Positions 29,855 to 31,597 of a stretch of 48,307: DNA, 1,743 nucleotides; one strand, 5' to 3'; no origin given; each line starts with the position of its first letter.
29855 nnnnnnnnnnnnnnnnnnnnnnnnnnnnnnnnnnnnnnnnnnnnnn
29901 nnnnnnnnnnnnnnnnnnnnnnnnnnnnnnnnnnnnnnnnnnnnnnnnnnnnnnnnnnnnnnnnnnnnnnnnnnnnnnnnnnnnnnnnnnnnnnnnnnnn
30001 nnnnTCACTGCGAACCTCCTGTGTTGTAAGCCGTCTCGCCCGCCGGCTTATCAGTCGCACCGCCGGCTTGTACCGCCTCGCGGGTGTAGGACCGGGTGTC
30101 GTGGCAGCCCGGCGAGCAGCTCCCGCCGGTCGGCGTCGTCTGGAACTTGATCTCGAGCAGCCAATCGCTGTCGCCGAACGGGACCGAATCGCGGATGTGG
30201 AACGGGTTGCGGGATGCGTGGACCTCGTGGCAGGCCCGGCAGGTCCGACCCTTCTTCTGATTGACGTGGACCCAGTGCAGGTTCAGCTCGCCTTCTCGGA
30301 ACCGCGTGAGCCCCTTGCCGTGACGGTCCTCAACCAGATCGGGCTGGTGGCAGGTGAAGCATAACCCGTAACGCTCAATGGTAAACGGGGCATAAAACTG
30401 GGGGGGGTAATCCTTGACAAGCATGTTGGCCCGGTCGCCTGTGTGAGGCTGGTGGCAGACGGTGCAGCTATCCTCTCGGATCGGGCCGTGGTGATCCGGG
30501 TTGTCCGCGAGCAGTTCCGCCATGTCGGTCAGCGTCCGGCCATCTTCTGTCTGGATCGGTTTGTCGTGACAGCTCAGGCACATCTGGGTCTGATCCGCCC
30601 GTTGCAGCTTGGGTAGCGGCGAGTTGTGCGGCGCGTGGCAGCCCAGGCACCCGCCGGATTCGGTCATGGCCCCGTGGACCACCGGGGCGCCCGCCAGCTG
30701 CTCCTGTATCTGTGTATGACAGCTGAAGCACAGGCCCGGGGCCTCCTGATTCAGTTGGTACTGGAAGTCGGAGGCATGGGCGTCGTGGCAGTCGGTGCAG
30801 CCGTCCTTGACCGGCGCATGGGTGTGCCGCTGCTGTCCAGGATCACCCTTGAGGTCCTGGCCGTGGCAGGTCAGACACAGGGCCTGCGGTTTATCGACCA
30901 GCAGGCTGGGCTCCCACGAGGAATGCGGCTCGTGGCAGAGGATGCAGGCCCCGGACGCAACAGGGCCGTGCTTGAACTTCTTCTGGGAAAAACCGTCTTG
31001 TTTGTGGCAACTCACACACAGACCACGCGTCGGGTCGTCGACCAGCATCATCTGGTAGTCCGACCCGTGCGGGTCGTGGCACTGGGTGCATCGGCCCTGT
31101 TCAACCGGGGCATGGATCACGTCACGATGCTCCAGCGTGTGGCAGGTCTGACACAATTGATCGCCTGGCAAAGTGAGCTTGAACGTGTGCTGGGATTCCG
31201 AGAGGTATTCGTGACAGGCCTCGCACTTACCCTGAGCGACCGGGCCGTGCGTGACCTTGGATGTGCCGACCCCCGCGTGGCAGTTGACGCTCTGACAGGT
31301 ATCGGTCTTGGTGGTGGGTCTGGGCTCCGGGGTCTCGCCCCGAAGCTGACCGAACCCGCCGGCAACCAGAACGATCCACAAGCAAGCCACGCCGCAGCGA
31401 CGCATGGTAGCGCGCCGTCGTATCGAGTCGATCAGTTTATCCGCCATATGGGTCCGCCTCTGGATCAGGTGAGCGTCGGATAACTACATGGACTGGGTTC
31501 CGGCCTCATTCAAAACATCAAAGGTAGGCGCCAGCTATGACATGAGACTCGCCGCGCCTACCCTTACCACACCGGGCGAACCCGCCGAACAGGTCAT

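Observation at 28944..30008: CXXC-less redoxin-TPR proteins coupled by GTGA overlaps to 15-haem cytochromes: possible dedicated apocytochrome chaperones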

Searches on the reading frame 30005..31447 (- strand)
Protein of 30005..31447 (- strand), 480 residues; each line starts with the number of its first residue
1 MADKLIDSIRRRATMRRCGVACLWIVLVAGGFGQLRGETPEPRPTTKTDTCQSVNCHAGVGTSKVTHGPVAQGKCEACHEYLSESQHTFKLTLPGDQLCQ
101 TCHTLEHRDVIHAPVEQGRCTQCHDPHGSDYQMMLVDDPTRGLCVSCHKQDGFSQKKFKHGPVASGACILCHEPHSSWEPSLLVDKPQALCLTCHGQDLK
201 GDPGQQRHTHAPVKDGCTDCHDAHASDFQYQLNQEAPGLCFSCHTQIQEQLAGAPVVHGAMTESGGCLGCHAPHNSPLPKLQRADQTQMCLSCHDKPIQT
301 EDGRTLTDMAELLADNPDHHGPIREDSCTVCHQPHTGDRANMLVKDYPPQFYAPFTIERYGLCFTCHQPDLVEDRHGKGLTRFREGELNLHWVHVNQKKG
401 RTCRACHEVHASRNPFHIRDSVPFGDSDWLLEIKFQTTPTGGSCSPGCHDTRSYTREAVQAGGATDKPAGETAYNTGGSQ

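Call 4: search_protein_families(library=pfam, proteins=[window:30005-31447:-], max_evalue=0.1)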
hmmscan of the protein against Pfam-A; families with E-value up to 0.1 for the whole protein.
window:30005-31447:- (480 aa): 5 families
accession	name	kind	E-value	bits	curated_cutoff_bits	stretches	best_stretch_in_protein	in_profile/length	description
PF09699.15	Paired_CXXCH_1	-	2.8e-66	219.4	20.6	7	112-151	1-39/41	Doubled CXXCH motif (Paired_CXXCH_1)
PF14537.11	Cytochrom_c3_2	-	8.2e-14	52.3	25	3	266-338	8-70/79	Cytochrome c3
PF14522.11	Cytochrome_C7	-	1.3e-13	51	24.8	4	285-368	11-67/67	Cytochrome c7 and related cytochrome c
PF22678.1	Cytochrom_c_NrfB-like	-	1.3e-06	29.2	27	2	235-293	31-89/89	Cytochrome c-type protein NrfB-like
PF02085.21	Cytochrom_CIII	-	0.08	13.7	22.9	0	157-244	22-101/101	Class III cytochrome C family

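Call 9: search_protein_families(library=ncbifam, proteins=[window:30005-31447:-], max_evalue=0.01)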
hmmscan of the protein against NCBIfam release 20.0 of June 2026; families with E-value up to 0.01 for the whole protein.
window:30005-31447:- (480 aa): 4 families
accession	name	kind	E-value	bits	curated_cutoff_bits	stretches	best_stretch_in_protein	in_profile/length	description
TIGR01905.1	paired_CXXCH_1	subfamily_domain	4.4e-63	208.9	25.2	6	112-151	1-39/41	doubled CXXCH domain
TIGR03508.1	decahem_SO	subfamily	1.6e-34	119.5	192.2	4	51-202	71-226/258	DmsE family decaheme c-type cytochrome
NF041028.1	decahem_GSU2203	exception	7e-29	101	325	2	54-197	105-254/317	GSU2203 family decaheme c-type cytochrome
TIGR01904.2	GSu_C4xC__C2xCH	domain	0.0014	18.3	27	1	43-87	16-64/73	CxxxxCH/CxxCH domain c-type cytochrome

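Call 43: find_homologous_proteins(query=window:30005-31447:-, max_evalue=1e-20)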
Query window:30005-31447:- (480 aa): 3654 proteins with E <= 1e-20 among 8000 candidates; the best 120 are listed.
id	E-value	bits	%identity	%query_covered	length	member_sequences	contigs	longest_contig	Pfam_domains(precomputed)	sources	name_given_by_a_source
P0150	7.2e-271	917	78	100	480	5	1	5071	PF09699.16,PF14537.12,PF22678.2,PF14522.12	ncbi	-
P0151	1.6e-264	896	76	100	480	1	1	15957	PF09699.16,PF14537.12,PF22678.2,PF14522.12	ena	-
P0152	5.7e-216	736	66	94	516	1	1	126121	PF09699.16,PF14537.12,PF22678.2,PF14522.12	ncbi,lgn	-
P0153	6.9e-199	680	65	89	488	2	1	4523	PF09699.16,PF14537.12,PF22678.2,PF14522.12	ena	-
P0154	3.2e-189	648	58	98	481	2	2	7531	PF09699.16,PF14537.12,PF14522.12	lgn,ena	-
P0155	3.2e-189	648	61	91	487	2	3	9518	PF09699.16,PF14537.12,PF22678.2,PF14522.12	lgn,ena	-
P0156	5.8e-188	644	64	86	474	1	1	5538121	PF09699.16,PF14537.12,PF14522.12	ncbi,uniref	ncbi:cytochrome c3 family protein [Fontivita pretiosa]|uniref:cytochrome c3 family protein n=1 Tax=F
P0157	3.3e-185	635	61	91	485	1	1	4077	PF09699.16,PF14537.12,PF02085.22,PF14522.12,PF22113.2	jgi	jgi:predicted CXXCH cytochrome family protein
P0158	2.4e-184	632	67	81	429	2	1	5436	PF09699.16,PF14537.12,PF14522.12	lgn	-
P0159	6.3e-184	630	57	96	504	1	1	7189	PF09699.16,PF14537.12,PF22678.2,PF14522.12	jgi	jgi:predicted CXXCH cytochrome family protein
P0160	1.4e-183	629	58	93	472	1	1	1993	PF09699.16,PF14537.12,PF22678.2,PF02085.22,PF14522.12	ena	-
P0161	2.5e-183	628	60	91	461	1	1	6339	PF09699.16,PF14537.12,PF22678.2,PF14522.12,PF22113.2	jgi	jgi:predicted CXXCH cytochrome family protein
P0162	3.0e-183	628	63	87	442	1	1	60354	PF09699.16,PF14537.12,PF14522.12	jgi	jgi:predicted CXXCH cytochrome family protein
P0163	3.6e-182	625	59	90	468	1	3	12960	PF09699.16,PF14537.12,PF22678.2,PF14522.12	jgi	jgi:predicted CXXCH cytochrome family protein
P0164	1.8e-180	619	64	86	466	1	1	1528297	PF09699.16,PF14537.12,PF14522.12,PF22113.2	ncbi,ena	-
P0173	8.0e-174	597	56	94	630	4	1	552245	PF09699.16,PF14537.12,PF22678.2,PF14522.12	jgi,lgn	jgi:predicted CXXCH cytochrome family protein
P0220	1.1e-160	554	51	94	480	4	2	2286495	PF09699.16,PF14537.12,PF22678.2,PF14522.12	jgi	jgi:predicted CXXCH cytochrome family protein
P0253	2.0e-155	536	54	87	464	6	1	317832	PF09699.16,PF14537.12,PF14522.12,PF22113.2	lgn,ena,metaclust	metaclust:\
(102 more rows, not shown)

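Call 46: find_encoding_contigs(protein=P0173, flank=7000, max_places=1)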
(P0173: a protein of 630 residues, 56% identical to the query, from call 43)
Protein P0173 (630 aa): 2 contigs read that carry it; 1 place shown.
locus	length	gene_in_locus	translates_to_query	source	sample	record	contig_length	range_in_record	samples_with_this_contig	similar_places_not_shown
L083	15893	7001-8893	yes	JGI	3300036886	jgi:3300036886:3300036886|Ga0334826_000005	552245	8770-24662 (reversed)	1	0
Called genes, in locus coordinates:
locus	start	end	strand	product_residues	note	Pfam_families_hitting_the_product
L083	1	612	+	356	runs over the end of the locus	PF02653:BPD_transp_2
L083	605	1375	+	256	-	PF00005:ABC_tran, PF13304:AAA_21 (faint), PF12399:BCA_ABC_TP_C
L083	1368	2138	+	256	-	PF00005:ABC_tran, PF13304:AAA_21 (faint)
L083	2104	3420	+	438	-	PF00501:AMP-binding, PF14535:AMP-binding_C_2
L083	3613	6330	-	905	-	PF23914:TPR_CcmH_CycH (faint), PF07719:TPR_2 (faint), PF13432:TPR_16 (faint), PF14559:TPR_19 (weak)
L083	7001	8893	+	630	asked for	PF14522:Cytochrome_C7 (faint), PF22678:Cytochrom_c_NrfB-like (faint), PF14537:Cytochrom_c3_2 (faint), PF09699:Paired_CXXCH_1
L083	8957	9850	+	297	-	PF13187:Fer4_9 (faint), PF12797:Fer4_2 (faint), PF12837:Fer4_6 (faint), PF12838:Fer4_7 (weak), PF13247:Fer4_11, PF00037:Fer4 (weak), PF13237:Fer4_10 (weak), PF13247:Fer4_11 (weak), +2 more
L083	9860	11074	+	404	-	PF03916:NrfD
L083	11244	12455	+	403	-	PF03453:MoeA_N, PF00994:MoCF_biosynth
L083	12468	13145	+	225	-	PF12804:NTP_transf_3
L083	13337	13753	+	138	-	-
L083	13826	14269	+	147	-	PF06966:DUF1295 (weak), PF04191:PEMT, PF04140:ICMT (weak)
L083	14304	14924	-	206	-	PF01209:Ubie_methyltran (weak), PF13847:Methyltransf_31, PF08241:Methyltransf_11, PF08242:Methyltransf_12, PF13649:Methyltransf_25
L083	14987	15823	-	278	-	PF02915:Rubrerythrin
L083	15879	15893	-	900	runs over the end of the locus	PF13510:Fer2_4, PF10588:NADH-G_4Fe-4S_3, PF22117:Fer4_Nqo3 (weak), PF00037:Fer4 (weak), PF04879:Molybdop_Fe4S4, PF00384:Molybdopterin, PF01568:Molydop_binding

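Call 47: find_encoding_contigs(protein=P0220, flank=7000, max_places=1)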
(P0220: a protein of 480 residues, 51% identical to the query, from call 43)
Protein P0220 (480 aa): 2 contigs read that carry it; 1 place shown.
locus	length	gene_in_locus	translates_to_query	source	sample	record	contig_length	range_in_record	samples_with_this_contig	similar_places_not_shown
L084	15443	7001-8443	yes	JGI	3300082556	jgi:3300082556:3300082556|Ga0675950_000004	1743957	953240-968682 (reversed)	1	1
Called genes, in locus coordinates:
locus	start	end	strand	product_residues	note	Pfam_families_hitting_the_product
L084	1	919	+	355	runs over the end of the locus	PF08450:SGL (faint), PF17170:DUF5128 (faint), PF01731:Arylesterase (faint), PF22807:TrAA12 (faint), PF25021:TEN_NHL (faint), PF01436:NHL (weak)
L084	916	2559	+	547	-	PF14537:Cytochrom_c3_2 (faint), PF22678:Cytochrom_c_NrfB-like (faint), PF14522:Cytochrome_C7 (faint), PF09699:Paired_CXXCH_1 (weak)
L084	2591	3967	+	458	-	PF00072:Response_reg, PF00158:Sigma54_activat, PF14532:Sigma54_activ_2, PF00004:AAA (faint), PF07728:AAA_5 (weak), PF25601:AAA_lid_14, PF02954:HTH_8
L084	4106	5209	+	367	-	PF00672:HAMP, PF00512:HisKA (weak)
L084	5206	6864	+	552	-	PF00989:PAS, PF13188:PAS_8, PF08448:PAS_4 (weak), PF13426:PAS_9, PF00512:HisKA, PF02518:HATPase_c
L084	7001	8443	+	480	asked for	PF14522:Cytochrome_C7 (faint), PF22678:Cytochrom_c_NrfB-like (faint), PF09699:Paired_CXXCH_1, PF14537:Cytochrom_c3_2 (weak), PF09699:Paired_CXXCH_1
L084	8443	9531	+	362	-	PF07719:TPR_2 (faint), PF13174:TPR_6 (faint), PF13431:TPR_17 (faint), PF00515:TPR_1 (faint), PF13181:TPR_8 (faint), PF13428:TPR_14 (faint), PF13432:TPR_16 (faint), PF14559:TPR_19 (weak), +1 more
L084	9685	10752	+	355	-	-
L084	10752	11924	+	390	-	PF05140:ResB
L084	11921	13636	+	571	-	PF01578:Cytochrom_C_asm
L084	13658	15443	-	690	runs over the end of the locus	PF00355:Rieske, PF13806:Rieske_2 (weak), PF22543:Rieske_4 (weak), PF02776:TPP_enzyme_N, PF00205:TPP_enzyme_M, PF02775:TPP_enzyme_C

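Call 48: find_encoding_contigs(protein=P0253, flank=7000, max_places=1)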
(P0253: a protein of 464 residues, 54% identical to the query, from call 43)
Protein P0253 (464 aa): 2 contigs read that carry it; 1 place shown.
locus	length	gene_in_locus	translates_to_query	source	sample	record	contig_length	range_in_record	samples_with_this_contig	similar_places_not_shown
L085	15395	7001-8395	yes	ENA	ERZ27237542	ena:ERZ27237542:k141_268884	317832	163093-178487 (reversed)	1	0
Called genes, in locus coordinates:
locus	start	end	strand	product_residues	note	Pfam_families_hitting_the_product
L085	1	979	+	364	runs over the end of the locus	PF08450:SGL (faint), PF01731:Arylesterase (faint), PF25021:TEN_NHL (faint), PF01436:NHL (weak), PF17170:DUF5128, PF01436:NHL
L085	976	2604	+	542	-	PF14537:Cytochrom_c3_2 (faint), PF09699:Paired_CXXCH_1 (weak), PF14522:Cytochrome_C7 (weak)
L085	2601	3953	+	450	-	PF00072:Response_reg, PF00158:Sigma54_activat, PF14532:Sigma54_activ_2, PF07728:AAA_5, PF25601:AAA_lid_14, PF02954:HTH_8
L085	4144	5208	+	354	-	PF00672:HAMP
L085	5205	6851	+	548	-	PF25323:6TM_PilS (weak), PF00989:PAS, PF13188:PAS_8 (weak), PF08448:PAS_4 (weak), PF13426:PAS_9, PF00512:HisKA, PF02518:HATPase_c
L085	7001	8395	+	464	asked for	PF14522:Cytochrome_C7 (faint), PF09699:Paired_CXXCH_1, PF14537:Cytochrom_c3_2 (weak), PF22113:Mtrc-MtrF_II-IV_dom, PF09699:Paired_CXXCH_1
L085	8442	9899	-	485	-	PF02233:PNTB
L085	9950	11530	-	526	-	PF05222:AlaDh_PNT_N, PF01262:AlaDh_PNT_C, PF12769:PNTB_4TM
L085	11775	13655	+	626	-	PF01558:POR, PF01855:POR_N, PF17147:PFOR_II (weak)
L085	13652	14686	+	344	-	PF02775:TPP_enzyme_C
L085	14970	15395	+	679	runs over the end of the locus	PF01839:FG-GAP (faint), PF13517:FG-GAP_3 (weak), PF07593:UnbV_ASPIC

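Call 49: search_protein_families(library=pfam, proteins=[L084:8443-9531:+, L084:9685-10752:+, L084:10752-11924:+, L084:11921-13636:+, L083:3613-6330:-], max_evalue=0.01)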
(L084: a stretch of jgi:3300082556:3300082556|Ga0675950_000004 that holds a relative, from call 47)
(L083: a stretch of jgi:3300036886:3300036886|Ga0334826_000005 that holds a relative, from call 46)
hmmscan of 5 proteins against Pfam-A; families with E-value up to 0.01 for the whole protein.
L084:8443-9531:+ (362 aa): 19 families
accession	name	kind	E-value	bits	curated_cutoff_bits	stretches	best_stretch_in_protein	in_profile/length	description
PF00515.34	TPR_1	-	2.4e-13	49.7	27.8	2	322-350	3-31/34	Tetratricopeptide repeat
PF13432.12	TPR_16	-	2.5e-12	47.4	32.7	2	291-348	2-59/65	Tetratricopeptide repeat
PF14559.12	TPR_19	-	2.1e-11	44.4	25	2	264-327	5-66/68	Tetratricopeptide repeat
PF07719.23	TPR_2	-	2.5e-11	43.2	27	1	321-350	2-31/34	Tetratricopeptide repeat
PF13431.12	TPR_17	-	3.3e-11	43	24.4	0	239-271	2-34/34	Tetratricopeptide repeat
PF13428.12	TPR_14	-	1.3e-10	41.3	23.5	1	251-291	2-42/44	Tetratricopeptide repeat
PF13414.12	TPR_11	-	5.4e-10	39.2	26.8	1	229-262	7-40/42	TPR repeat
PF13181.12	TPR_8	-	1.3e-09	37.9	25.7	0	323-351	4-32/34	Tetratricopeptide repeat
PF13174.12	TPR_6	-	3.6e-09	37.1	26.3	0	251-283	1-33/33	Tetratricopeptide repeat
PF13424.12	TPR_12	-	7.9e-05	23.2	30.1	0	252-295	5-49/77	Tetratricopeptide repeat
PF24575.1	TPR_Slam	-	8.1e-05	23.4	35.2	0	252-295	49-92/104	Surface lipoprotein assembly modifier, N-terminal TPR repeats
PF13176.12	TPR_7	-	9.2e-05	22.7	27.9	0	326-355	5-34/36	Tetratricopeptide repeat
PF23914.1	TPR_CcmH_CycH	-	0.00013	22.3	42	1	253-349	53-150/158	Cytochrome c-type biogenesis protein H TPR domain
PF25064.1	ARM_TT21_5th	-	0.00063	20.5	27.8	1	259-346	10-98/117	TT21 fifth ARM repeats domain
PF08534.16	Redoxin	-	0.00076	19.7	26.6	1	50-171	2-132/148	Redoxin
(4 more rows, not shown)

L084:9685-10752:+ (355 aa): 0 families

L084:10752-11924:+ (390 aa): 1 family
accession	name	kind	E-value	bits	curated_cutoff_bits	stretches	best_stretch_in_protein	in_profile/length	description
PF05140.19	ResB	-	1.1e-17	64.4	24.6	2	279-342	204-265/486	ResB-like family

L084:11921-13636:+ (571 aa): 1 family
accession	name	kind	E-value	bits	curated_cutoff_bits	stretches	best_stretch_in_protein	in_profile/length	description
PF01578.25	Cytochrom_C_asm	-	9.3e-19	68.3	29.9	1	318-520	2-212/212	Cytochrome C assembly protein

L083:3613-6330:- (905 aa): 7 families
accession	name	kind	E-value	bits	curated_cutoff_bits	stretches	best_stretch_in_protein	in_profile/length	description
PF14559.12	TPR_19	-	1.3e-14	54.7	25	2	438-500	4-66/68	Tetratricopeptide repeat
PF23914.1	TPR_CcmH_CycH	-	3.1e-09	37.3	42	1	604-710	41-150/158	Cytochrome c-type biogenesis protein H TPR domain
PF07719.23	TPR_2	-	2.2e-06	27.8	27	0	66-92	8-34/34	Tetratricopeptide repeat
PF13432.12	TPR_16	-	3.6e-06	27.7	32.7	2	224-283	3-62/65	Tetratricopeptide repeat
PF13431.12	TPR_17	-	0.00018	22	24.4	0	245-273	6-34/34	Tetratricopeptide repeat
PF13428.12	TPR_14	-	0.0021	19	23.5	0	461-500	3-42/44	Tetratricopeptide repeat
PF12895.13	ANAPC3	-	0.0048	17.6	27.2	0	441-483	39-80/82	Anaphase-promoting complex, cyclosome, subunit 3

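Call 66: search_protein_families(library=ncbifam, proteins=[L084:9685-10752:+], max_evalue=0.001)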
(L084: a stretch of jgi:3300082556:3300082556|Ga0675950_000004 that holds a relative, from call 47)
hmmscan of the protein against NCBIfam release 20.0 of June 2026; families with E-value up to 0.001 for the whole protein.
L084:9685-10752:+ (355 aa): 0 families

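Call 89: find_related_loci(query=A4, collection=metagenome_contigs, flank=4000)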
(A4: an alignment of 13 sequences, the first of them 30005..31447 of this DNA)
Query A4 (480 aa) in metagenome_contigs; peptide patterns used: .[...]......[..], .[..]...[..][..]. (x = any residue, [..] = any of these).
600 stretches matched a pattern (row limit reached: there are more); 347 encode a relative of the query (tblastn E <= 1e-3); the best 80 are kept; 80 distinct loci.
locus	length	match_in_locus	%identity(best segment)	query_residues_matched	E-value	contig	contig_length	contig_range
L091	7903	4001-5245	64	42-455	0e+0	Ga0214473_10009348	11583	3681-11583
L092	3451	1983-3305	51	19-462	5e-159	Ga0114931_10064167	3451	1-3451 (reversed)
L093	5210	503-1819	50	19-461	2e-147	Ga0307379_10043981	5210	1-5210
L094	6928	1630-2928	47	43-468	2e-126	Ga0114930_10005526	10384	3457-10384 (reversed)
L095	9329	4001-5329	40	5-457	2e-107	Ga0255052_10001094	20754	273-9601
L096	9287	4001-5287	41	25-457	4e-106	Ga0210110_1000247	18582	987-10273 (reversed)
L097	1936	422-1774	40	23-477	5e-112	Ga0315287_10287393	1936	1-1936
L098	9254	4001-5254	40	20-456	2e-104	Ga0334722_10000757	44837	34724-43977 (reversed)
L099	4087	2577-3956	41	43-469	8e-103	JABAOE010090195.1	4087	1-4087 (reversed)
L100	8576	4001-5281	39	34-456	7e-98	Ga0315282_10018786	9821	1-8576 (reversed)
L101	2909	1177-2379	39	49-457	1e-98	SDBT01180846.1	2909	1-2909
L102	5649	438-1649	39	42-456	3e-96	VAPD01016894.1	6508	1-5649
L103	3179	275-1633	39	6-456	3e-98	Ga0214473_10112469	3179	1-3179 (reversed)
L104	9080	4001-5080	44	54-459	1e-95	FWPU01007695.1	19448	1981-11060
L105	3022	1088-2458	37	8-458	3e-96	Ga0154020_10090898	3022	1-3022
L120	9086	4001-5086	41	39-470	3e-83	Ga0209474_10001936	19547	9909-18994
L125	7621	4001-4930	44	60-457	2e-79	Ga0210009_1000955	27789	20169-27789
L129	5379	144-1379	35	50-457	1e-77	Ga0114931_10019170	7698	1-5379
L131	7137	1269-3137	38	49-456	4e-75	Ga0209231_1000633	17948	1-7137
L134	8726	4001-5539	39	36-467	2e-74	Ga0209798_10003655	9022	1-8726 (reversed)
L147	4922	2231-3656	38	60-457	1e-69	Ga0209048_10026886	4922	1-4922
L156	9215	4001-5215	39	50-462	2e-94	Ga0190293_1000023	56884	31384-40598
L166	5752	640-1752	41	50-475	2e-84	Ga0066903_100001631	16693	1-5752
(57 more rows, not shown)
